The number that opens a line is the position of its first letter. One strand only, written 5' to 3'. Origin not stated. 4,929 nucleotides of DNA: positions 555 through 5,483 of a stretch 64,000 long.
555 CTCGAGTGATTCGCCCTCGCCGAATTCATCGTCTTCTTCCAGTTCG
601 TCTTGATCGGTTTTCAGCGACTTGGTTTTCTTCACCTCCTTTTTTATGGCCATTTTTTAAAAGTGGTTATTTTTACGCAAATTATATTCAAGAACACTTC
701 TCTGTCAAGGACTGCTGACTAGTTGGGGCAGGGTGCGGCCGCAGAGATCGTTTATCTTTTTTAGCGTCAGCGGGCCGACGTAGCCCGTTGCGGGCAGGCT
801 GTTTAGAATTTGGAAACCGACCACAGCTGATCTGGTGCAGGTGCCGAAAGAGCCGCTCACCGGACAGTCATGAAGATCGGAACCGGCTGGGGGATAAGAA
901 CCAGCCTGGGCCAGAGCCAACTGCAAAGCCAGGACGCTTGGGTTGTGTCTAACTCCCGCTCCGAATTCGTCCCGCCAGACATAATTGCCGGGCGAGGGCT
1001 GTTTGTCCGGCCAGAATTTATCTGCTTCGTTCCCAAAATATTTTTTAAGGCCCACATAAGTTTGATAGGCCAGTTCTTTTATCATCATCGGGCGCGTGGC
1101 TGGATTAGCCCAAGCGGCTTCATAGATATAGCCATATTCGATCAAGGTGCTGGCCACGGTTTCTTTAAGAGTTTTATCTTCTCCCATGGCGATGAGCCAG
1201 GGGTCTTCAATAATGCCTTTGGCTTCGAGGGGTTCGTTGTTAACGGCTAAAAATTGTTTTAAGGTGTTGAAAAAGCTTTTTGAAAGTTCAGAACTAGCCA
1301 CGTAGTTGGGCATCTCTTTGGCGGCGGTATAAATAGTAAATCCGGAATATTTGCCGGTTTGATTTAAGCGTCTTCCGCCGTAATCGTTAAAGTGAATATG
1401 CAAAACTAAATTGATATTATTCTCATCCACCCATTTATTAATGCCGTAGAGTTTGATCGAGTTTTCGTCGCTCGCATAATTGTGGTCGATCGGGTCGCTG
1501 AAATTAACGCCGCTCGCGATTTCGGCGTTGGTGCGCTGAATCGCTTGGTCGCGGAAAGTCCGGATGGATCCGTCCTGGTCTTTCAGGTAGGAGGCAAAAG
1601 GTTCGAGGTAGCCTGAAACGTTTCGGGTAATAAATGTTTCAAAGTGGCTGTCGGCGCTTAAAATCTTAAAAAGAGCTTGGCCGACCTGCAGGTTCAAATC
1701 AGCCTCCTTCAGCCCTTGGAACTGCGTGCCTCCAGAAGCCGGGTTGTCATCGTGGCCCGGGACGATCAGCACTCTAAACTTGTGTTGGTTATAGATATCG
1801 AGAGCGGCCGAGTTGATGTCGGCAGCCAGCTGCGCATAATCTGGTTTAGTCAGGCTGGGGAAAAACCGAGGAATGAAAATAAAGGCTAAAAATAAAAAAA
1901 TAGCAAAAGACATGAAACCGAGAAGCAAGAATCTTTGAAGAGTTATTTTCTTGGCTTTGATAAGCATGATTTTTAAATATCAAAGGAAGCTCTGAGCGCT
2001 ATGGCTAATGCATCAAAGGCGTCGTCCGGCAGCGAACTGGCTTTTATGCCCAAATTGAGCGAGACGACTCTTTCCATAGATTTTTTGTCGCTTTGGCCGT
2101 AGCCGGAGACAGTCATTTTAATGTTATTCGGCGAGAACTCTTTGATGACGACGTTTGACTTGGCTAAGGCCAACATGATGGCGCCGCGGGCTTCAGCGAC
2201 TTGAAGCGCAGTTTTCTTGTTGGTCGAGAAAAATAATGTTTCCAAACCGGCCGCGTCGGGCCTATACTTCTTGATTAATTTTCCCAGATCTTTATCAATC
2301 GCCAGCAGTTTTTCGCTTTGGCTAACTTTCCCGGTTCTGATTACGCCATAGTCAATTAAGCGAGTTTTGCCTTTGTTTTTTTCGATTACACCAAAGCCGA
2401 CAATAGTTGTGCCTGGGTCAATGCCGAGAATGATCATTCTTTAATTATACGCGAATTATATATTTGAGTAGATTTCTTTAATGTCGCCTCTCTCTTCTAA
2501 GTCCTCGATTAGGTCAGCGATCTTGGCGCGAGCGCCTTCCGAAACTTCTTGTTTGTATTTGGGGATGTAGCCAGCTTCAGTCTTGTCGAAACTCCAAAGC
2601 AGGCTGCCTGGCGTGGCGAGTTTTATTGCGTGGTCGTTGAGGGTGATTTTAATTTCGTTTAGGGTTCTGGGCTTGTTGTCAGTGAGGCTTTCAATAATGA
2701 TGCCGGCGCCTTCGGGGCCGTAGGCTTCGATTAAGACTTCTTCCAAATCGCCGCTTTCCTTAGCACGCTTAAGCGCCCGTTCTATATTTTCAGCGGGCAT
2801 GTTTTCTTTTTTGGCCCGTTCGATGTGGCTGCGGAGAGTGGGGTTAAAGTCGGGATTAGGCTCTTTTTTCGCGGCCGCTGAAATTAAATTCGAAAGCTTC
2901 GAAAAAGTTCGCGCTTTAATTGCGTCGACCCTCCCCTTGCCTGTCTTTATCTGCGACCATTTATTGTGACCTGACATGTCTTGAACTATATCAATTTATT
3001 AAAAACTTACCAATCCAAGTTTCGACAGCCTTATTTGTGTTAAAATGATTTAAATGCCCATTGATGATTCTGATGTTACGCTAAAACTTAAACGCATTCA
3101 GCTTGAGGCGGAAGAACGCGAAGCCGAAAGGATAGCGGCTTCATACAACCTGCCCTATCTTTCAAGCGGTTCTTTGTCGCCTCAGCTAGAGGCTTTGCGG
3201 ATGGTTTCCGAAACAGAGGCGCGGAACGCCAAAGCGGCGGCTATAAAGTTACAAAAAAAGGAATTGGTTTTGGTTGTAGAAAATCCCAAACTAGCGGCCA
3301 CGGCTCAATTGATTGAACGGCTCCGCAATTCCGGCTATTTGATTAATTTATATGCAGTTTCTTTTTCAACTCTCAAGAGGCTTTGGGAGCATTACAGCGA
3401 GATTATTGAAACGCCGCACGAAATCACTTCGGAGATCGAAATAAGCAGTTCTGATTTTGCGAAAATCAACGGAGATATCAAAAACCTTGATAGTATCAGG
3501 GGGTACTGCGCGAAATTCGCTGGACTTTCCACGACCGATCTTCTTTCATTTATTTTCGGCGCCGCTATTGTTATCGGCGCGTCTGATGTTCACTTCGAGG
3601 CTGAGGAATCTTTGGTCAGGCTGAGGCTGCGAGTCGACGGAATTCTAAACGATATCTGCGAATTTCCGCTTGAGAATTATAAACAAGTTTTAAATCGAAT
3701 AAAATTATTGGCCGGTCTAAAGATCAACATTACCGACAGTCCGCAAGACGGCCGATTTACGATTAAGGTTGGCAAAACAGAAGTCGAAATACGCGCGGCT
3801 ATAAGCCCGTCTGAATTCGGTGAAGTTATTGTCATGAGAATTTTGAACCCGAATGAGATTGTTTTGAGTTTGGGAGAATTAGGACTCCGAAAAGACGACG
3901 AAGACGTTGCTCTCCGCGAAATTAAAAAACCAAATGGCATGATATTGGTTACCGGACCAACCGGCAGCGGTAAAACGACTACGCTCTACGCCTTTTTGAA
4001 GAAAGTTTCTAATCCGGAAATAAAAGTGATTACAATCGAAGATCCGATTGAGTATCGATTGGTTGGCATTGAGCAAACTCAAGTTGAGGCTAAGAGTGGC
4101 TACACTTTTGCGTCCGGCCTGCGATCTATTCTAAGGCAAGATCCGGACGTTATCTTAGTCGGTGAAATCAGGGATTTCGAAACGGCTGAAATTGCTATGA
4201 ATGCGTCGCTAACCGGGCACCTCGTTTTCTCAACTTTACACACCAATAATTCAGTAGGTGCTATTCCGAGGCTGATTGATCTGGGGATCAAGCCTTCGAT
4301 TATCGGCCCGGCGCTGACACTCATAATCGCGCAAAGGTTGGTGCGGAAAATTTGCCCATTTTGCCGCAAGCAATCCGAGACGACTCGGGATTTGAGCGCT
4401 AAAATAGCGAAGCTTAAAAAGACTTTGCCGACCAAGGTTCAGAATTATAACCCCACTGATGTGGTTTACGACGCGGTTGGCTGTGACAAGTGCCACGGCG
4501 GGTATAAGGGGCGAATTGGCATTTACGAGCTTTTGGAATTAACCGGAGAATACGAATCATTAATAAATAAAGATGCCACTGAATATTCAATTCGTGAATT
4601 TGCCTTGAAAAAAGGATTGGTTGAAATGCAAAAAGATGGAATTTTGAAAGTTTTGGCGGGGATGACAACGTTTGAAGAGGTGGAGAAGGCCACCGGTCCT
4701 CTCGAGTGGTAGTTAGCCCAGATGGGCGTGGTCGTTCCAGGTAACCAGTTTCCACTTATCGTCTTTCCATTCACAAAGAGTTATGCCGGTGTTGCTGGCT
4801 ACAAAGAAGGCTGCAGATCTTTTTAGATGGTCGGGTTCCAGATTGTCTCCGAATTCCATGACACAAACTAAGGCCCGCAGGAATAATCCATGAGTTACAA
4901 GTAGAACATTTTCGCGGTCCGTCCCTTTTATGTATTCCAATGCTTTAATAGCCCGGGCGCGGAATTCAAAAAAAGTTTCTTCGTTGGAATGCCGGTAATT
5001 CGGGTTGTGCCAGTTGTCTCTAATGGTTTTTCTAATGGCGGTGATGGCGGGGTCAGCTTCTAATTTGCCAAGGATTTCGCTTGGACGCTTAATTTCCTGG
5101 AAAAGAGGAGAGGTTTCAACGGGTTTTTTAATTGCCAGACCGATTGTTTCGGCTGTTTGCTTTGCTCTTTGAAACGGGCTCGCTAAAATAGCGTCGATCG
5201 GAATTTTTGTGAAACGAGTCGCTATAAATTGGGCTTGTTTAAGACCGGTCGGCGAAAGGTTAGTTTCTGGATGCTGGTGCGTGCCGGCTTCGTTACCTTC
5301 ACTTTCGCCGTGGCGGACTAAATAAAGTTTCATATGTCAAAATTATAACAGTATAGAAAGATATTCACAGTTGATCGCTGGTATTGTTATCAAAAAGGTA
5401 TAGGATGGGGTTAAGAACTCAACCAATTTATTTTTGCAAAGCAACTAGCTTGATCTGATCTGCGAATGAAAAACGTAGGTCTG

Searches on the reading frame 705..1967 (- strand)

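Call 9: search_protein_families(library=pfam, proteins=[window:705-1967:-], max_evalue=0.01)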
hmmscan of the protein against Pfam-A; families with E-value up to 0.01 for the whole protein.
window:705-1967:- (420 aa): 2 families
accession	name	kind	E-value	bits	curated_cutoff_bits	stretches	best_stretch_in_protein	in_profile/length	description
PF01520.23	Amidase_3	-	6.4e-11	43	27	1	66-308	1-173/174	N-acetylmuramoyl-L-alanine amidase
PF01471.23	PG_binding_1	-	1.6e-10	41.5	23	1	342-405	2-57/57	Putative peptidoglycan binding domain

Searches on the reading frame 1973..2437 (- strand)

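Call 9: search_protein_families(library=pfam, proteins=[window:1973-2437:-], max_evalue=0.01)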
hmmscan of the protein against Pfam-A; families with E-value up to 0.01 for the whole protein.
window:1973-2437:- (154 aa): 1 family
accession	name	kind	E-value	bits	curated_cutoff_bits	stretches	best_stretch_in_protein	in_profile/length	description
PF02075.23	RuvC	-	1.7e-38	132.3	22.2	1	3-148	1-146/148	Crossover junction endodeoxyribonuclease RuvC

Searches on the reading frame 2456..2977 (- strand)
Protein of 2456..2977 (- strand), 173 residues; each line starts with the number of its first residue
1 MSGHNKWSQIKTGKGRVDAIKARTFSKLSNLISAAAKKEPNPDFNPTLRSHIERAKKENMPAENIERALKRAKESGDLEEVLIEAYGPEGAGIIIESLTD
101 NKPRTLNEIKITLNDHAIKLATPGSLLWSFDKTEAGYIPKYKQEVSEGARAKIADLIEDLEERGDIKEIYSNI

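Call 9: search_protein_families(library=pfam, proteins=[window:2456-2977:-], max_evalue=0.01)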
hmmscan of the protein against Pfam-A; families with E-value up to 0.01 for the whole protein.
window:2456-2977:- (173 aa): 2 families
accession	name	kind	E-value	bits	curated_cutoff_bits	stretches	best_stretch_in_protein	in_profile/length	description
PF20772.2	TACO1_YebC_N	-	1.3e-24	86.9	36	1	5-74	1-72/73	TACO1/YebC protein N-terminal domain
PF01709.26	Transcrip_reg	-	2.7e-20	73.1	27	2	78-133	1-56/160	TACO1/YebC second and third domain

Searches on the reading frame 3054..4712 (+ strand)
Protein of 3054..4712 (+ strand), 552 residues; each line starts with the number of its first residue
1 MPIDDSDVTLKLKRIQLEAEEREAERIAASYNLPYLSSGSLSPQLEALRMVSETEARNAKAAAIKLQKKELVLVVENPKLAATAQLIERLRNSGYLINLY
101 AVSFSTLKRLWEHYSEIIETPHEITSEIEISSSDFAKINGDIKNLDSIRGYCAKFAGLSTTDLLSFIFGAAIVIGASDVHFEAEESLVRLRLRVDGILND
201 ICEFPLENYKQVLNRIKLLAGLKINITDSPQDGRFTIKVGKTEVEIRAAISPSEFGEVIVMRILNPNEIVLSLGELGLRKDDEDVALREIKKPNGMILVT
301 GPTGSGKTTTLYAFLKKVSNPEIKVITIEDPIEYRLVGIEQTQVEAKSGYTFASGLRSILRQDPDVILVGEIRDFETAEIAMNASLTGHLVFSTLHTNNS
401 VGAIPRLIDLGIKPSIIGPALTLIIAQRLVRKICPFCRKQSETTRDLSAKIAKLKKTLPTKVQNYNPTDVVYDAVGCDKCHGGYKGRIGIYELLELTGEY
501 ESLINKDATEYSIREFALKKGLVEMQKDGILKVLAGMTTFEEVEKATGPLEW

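Call 9: search_protein_families(library=pfam, proteins=[window:3054-4712:+], max_evalue=0.01)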
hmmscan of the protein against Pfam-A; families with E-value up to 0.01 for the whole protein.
window:3054-4712:+ (552 aa): 11 families
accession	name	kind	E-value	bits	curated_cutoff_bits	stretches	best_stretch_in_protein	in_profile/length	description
PF00437.27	T2SSE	-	1.3e-117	393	24.9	1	163-544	11-369/370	Type II/IV secretion system protein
PF25199.1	nSTAND_NTPase5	-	1.4e-06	28.6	34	1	291-339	38-87/145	Novel STAND NTPase 5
PF20720.3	nSTAND3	-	2.1e-05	24.7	27.2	1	290-333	13-56/155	Novel STAND NTPase 3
PF13401.12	AAA_22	-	0.00019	22.2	27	1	293-328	4-39/130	AAA domain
PF13191.12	AAA_16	-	0.00047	21.1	32.6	1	287-326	16-56/167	AAA ATPase domain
PF05157.20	MshEN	-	0.00097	19.5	23.1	1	31-114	1-83/90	MshEN domain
PF13173.12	AAA_14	-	0.0015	19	27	1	295-337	3-46/129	AAA domain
PF13476.12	AAA_23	-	0.0029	18.7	27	1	293-314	18-39/201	AAA domain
PF13555.12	AAA_29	-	0.003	17.7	27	1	293-314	21-42/61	P-loop containing region of AAA domain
PF02492.25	cobW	-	0.0074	16.3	20.7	0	297-327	3-34/180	CobW/HypB/UreG, nucleotide-binding domain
PF06745.19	ATPase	-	0.0099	15.7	26.6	0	296-318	21-43/231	KaiC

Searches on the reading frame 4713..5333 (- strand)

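Call 9: search_protein_families(library=pfam, proteins=[window:4713-5333:-], max_evalue=0.01)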
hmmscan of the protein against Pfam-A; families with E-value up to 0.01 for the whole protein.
window:4713-5333:- (206 aa): 1 family
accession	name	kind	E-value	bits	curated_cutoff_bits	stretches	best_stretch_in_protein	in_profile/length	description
PF00300.27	His_Phos_1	-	9.9e-39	133.4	21.7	1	3-201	1-193/194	Histidine phosphatase superfamily (branch 1)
